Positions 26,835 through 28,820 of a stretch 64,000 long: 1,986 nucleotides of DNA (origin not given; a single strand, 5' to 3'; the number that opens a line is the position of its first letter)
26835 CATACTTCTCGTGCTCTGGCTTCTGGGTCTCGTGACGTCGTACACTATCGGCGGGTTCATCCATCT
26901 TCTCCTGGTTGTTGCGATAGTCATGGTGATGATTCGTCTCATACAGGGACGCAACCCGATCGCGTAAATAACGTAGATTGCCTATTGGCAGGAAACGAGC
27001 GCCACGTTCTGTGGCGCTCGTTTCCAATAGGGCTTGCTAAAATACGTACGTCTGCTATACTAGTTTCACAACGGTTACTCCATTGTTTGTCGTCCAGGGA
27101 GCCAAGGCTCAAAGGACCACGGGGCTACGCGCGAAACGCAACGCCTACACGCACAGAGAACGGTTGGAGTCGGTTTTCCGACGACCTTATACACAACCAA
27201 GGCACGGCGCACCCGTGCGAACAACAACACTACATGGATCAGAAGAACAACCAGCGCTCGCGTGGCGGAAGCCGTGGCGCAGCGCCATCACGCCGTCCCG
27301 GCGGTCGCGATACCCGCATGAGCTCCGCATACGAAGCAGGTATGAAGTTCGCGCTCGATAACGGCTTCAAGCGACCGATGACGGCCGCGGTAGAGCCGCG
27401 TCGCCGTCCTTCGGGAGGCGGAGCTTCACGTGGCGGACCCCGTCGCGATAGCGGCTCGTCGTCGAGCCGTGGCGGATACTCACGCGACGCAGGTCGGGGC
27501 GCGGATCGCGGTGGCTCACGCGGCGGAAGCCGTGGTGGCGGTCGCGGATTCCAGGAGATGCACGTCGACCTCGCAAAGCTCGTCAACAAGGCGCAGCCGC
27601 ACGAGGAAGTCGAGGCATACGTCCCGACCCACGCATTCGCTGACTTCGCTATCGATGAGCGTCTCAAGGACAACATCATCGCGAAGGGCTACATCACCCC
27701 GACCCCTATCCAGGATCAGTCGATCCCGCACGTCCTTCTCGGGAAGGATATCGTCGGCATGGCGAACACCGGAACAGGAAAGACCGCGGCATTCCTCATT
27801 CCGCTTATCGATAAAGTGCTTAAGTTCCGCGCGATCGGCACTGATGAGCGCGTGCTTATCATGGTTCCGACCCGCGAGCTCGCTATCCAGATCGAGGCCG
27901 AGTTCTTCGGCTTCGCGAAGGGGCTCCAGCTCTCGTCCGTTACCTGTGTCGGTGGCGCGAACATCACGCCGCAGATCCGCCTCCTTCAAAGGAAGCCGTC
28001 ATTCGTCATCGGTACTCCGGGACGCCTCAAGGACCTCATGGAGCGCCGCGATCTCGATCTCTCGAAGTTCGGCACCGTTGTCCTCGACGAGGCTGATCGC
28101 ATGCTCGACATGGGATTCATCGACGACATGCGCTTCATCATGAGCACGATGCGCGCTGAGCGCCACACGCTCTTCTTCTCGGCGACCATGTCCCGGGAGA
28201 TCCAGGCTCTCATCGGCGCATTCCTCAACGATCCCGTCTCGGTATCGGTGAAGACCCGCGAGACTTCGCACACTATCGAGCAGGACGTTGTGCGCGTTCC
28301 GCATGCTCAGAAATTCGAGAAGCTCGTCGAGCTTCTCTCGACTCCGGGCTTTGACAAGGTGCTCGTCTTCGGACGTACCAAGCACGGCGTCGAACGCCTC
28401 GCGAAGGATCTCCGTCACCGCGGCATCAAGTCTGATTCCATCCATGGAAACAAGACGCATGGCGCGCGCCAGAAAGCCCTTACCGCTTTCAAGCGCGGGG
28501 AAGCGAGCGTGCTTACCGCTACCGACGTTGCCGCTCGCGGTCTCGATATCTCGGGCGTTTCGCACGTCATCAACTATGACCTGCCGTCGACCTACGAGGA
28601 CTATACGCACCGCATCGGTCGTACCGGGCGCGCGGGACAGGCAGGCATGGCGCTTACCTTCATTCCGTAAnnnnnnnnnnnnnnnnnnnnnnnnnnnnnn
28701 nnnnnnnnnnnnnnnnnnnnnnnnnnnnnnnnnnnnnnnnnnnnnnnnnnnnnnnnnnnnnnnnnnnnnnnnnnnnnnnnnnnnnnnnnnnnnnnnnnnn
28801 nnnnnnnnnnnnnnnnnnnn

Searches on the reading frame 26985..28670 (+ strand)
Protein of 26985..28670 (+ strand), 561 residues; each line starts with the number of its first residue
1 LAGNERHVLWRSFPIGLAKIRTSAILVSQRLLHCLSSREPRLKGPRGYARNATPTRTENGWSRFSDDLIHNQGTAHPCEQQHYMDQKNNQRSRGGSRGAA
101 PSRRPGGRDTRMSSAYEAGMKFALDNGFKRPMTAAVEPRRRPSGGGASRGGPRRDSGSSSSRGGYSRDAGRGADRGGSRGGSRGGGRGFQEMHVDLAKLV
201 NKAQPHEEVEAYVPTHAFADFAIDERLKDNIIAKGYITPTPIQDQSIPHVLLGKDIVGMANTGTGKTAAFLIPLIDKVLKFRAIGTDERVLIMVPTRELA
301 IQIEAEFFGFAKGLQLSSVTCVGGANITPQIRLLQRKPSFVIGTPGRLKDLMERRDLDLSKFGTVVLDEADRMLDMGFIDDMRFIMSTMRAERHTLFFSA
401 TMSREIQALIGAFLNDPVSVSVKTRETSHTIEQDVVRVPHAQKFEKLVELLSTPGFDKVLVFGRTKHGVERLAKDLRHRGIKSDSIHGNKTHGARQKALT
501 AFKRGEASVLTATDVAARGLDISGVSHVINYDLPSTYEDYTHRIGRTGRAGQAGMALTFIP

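Call 63: search_protein_families(library=padloc, proteins=[window:26985-28670:+], max_evalue=0.001)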
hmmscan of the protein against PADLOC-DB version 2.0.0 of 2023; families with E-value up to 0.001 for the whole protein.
window:26985-28670:+ (561 aa): 43 families (the best 25 are shown)
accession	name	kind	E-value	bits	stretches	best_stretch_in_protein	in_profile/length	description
PDLC02503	BrxHI|BrxHII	-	4.3e-22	76.2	1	235-559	21-351/698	BrxHI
PDLC02864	DpdF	-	2.1e-17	61.1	1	240-557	24-335/610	DpdF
PDLC02861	DpdF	-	3.9e-16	56.5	1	441-557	224-340/611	DpdF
PDLC02870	DpdF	-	2e-14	51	1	235-559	10-329/534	DpdF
PDLC03960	SngC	-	8.6e-14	49.2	1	223-553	9-364/720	-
PDLC02501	BrxHI|BrxHII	-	1.1e-13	48.2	1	225-559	9-351/925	BrxHI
PDLC03928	PsyrT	-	1.9e-13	47.6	1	334-554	112-339/689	-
PDLC02707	PbeA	-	1.5e-11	41.6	1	437-546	502-613/672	PbeA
PDLC02500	BrxHI|BrxHII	-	4.2e-10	36.8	1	458-554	482-577/933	BrxHI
PDLC02623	DrmD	-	4.3e-10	36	1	451-554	524-627/1040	DrmD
PDLC02859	DpdF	-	6e-10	36.2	1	395-560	254-425/545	DpdF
PDLC02872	DpdF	-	9.4e-09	32.3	1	461-557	400-502/859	DpdF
PDLC02865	DpdF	-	1.8e-08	30.4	1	433-556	954-1076/1499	DpdF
PDLC00035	DruE3|DruE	-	3.6e-08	29.6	1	500-558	1053-1112/1460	SNF2 family N-terminal domain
PDLC02855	DpdF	-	7.2e-08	29.1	1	394-556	310-475/825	DpdF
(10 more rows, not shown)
